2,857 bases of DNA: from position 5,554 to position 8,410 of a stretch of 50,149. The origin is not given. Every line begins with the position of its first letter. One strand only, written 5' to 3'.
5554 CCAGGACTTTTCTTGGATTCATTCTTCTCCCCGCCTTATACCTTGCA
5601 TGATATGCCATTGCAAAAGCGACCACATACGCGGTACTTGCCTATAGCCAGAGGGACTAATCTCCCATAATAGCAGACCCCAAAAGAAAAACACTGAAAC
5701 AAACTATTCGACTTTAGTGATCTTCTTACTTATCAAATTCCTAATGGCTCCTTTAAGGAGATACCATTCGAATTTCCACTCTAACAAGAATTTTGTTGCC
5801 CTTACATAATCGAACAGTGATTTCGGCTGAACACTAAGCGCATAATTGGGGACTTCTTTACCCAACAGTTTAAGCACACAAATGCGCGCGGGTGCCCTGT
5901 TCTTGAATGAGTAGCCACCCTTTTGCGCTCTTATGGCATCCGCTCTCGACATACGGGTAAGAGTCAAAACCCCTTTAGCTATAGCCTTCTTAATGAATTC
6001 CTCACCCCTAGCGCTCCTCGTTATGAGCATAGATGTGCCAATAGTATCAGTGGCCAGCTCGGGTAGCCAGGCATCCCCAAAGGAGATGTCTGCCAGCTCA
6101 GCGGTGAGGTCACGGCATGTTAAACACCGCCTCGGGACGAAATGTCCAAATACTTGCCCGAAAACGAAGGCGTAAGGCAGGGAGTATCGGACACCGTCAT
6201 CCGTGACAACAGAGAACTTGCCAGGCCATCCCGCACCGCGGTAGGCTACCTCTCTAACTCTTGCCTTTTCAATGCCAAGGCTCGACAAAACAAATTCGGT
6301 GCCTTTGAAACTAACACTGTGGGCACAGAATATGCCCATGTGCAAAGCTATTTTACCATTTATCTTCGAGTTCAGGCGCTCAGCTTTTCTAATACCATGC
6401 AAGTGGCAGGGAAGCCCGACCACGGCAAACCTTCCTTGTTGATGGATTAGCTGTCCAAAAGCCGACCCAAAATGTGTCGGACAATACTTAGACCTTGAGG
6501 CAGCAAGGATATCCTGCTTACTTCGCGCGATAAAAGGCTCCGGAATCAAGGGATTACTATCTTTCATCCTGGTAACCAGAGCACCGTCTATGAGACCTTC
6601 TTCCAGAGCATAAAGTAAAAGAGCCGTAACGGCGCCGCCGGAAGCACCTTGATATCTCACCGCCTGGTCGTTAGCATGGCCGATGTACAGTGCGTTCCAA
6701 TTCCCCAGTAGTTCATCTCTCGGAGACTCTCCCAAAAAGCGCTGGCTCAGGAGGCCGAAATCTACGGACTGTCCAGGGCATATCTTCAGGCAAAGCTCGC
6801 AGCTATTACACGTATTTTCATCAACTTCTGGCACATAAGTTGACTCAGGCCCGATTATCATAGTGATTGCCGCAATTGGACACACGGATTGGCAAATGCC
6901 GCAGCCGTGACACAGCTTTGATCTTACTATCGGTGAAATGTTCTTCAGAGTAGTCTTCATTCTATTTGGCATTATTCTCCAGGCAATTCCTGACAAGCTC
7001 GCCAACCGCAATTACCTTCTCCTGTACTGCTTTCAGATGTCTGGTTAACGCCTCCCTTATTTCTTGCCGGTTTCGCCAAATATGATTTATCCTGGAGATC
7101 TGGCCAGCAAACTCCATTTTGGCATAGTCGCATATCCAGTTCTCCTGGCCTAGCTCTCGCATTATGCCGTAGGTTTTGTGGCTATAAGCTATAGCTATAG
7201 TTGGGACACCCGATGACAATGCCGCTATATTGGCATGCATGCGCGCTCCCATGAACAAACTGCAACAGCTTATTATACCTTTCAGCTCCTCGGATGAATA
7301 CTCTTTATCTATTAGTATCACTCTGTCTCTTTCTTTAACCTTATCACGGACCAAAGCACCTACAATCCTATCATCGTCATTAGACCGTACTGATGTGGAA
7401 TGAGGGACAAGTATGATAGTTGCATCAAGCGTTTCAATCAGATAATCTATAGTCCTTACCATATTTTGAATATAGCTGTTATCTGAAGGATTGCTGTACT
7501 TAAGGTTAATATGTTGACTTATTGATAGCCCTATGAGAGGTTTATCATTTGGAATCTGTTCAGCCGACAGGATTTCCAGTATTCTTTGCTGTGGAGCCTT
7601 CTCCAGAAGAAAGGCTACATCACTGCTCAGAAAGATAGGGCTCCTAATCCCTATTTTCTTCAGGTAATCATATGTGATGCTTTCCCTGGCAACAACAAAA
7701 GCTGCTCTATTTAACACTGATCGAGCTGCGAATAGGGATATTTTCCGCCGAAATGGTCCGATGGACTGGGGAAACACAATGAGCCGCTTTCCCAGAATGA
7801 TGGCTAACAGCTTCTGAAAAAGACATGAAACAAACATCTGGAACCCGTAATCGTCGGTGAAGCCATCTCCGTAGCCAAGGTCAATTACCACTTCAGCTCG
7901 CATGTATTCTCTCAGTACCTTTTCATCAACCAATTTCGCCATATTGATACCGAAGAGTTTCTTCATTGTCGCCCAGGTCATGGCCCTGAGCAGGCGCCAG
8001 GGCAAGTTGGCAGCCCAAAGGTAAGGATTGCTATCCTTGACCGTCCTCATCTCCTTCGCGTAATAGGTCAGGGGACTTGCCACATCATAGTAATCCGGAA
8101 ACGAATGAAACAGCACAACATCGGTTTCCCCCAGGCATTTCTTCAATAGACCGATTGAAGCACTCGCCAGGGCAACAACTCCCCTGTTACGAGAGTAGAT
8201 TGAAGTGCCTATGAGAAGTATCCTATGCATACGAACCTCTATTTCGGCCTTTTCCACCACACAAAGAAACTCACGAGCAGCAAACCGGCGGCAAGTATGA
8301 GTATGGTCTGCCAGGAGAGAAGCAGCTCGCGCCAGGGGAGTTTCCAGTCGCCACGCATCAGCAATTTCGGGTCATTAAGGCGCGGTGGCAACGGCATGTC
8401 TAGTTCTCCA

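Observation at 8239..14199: Giant (about 1,986 aa) membrane protein with a polytopic N-domain, a very large extracytoplasmic region and a C-terminal TM anchor, at the centre of a glycan operon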

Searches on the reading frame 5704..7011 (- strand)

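Call 7: search_protein_families(library=pfam, proteins=[window:5704-7011:-], max_evalue=0.001)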
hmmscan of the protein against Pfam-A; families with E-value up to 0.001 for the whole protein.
window:5704-7011:- (435 aa): 11 families
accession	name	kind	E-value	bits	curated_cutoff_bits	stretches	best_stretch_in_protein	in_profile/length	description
PF04432.18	FrhB_FdhB_C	-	2e-34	119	23.3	1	194-355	3-148/150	Coenzyme F420 hydrogenase/dehydrogenase, beta subunit C terminus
PF04422.18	FrhB_FdhB_N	-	9.9e-22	77.3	22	1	109-183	2-75/78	Coenzyme F420 hydrogenase/dehydrogenase, beta subunit N-term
PF14697.11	Fer4_21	-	1e-07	32.4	35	2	29-80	3-53/59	4Fe-4S dicluster domain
PF00037.32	Fer4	-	1.2e-07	31.7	21.1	1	29-50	3-24/24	4Fe-4S binding domain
PF12838.12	Fer4_7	-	2.3e-07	31.6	27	1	34-79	2-49/52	4Fe-4S dicluster domain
PF12837.12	Fer4_6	-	3.7e-07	30.2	25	1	60-80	1-21/24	4Fe-4S binding domain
PF13187.11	Fer4_9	-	5.1e-06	26.9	27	1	34-81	2-50/52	4Fe-4S dicluster domain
PF13484.11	Fer4_16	-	1.2e-05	26.4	30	0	33-46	52-65/66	4Fe-4S double cluster binding domain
PF25160.1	LdpA_Fe-S-bd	-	3.6e-05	23.9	27.6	1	29-51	23-45/49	LdpA Fe-S cluster-binding domain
PF13237.11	Fer4_10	-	0.00019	21.7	25.5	0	29-79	4-53/53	4Fe-4S dicluster domain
PF12797.12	Fer4_2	-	0.0002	21.5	24.5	0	60-79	2-21/22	4Fe-4S binding domain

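Call 37: search_protein_families(library=ncbifam, proteins=[window:5704-7011:-], max_evalue=0.01)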
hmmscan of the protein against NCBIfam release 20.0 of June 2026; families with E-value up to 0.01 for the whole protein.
window:5704-7011:- (435 aa): 60 families (the best 25 are shown)
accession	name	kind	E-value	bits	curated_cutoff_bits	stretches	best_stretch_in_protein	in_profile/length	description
NF006807.0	PRK09325.1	subfamily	1.8e-37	129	269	1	101-356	3-248/283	coenzyme F420-reducing hydrogenase subunit beta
TIGR03289.1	frhB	equivalog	2.7e-31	108.7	331.5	1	102-354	1-243/275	coenzyme F420 hydrogenase subunit beta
NF006808.0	PRK09326.1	equivalog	1.8e-22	79.7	444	1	25-343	5-294/341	F420H2 dehydrogenase subunit F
NF040616.1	F420_dehyd_FpoF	exception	2.5e-21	76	475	1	25-342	4-292/337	F420H2 dehydrogenase subunit FpoF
NF038196.1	ferrodoxin_EFR1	subfamily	2e-09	37.9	75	1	16-86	168-232/242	EFR1 family ferrodoxin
NF042909.1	FMH_DH_FwdF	exception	1.1e-08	34.5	375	1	27-85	220-276/336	tungsten-dependent formylmethanofuran dehydrogenase subunit FwdF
TIGR01944.1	rnfB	subfamily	2.1e-08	33.9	68.7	1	14-84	95-161/190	RnfABCDGE type electron transport complex subunit B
NF040770.1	hetero_SS_HdrA2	exception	3.4e-08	32.1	1100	1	18-85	563-625/777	CoB-CoM heterodisulfide reductase HdrA2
TIGR02179.1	PorD_KorD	subfamily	8.9e-08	32.1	60.05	1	29-52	52-75/78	2-oxoacid:acceptor oxidoreductase, delta subunit, pyruvate/2-ketoisovalerate family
TIGR01971.1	NuoI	subfamily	3.3e-07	29.9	113.05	1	30-85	40-100/121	NADH-quinone oxidoreductase, chain I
NF007205.0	PRK09626.1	equivalog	4.2e-07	30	93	0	63-94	14-45/105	2-oxoglutarate-acceptor oxidoreductase subunit OorD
NF004541.0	PRK05888.2-2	equivalog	6.7e-07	29.3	217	1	32-82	61-110/168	NADH-quinone oxidoreductase subunit NuoI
NF040612.1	F420_dehyd_FpoI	exception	7.2e-07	29.1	180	1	18-83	29-99/135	F420H2 dehydrogenase subunit FpoI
NF040684.1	PorD_Arch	equivalog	1.6e-06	28.1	120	1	23-52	53-82/85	pyruvate synthase subunit PorD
NF007202.0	PRK09623.1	equivalog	2.1e-06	28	166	1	29-52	78-101/105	3-methyl-2-oxobutanoate dehydrogenase subunit delta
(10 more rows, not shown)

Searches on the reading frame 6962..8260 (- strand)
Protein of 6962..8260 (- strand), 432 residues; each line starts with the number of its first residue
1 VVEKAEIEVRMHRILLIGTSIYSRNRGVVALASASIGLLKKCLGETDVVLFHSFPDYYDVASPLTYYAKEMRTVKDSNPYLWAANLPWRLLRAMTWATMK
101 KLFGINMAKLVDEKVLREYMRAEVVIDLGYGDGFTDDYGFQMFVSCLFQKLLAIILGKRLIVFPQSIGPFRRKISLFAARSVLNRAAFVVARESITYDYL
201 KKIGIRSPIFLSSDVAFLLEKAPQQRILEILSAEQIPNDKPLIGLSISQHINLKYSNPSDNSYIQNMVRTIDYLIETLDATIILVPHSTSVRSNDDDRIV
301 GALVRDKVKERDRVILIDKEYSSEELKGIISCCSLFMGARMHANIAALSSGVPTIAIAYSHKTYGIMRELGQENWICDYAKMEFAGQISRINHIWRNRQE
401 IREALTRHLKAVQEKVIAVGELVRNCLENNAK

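Call 7: search_protein_families(library=pfam, proteins=[window:6962-8260:-], max_evalue=0.001)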
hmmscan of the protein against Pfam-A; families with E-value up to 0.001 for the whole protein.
window:6962-8260:- (432 aa): 1 family
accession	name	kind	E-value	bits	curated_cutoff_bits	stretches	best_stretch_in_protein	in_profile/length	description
PF04230.19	PS_pyruv_trans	-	1.6e-41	143.5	25.3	1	97-361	59-280/280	Polysaccharide pyruvyl transferase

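Call 37: search_protein_families(library=ncbifam, proteins=[window:6962-8260:-], max_evalue=0.01)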
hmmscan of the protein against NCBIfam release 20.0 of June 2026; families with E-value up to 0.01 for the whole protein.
window:6962-8260:- (432 aa): 3 families
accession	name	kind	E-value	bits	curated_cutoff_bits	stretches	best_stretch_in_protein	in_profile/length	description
TIGR03609.1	S_layer_CsaB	equivalog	9.3e-32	110.5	213.1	1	97-375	40-294/301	polysaccharide pyruvyl transferase CsaB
NF007452.0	PRK10017.1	equivalog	9.4e-25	87.3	399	1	118-412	114-407/426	colanic acid biosynthesis pyruvyl transferase WcaK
TIGR04006.1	wcaK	equivalog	8e-21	74.3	727.1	1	122-378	118-373/426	colanic acid biosynthesis pyruvyl transferase WcaK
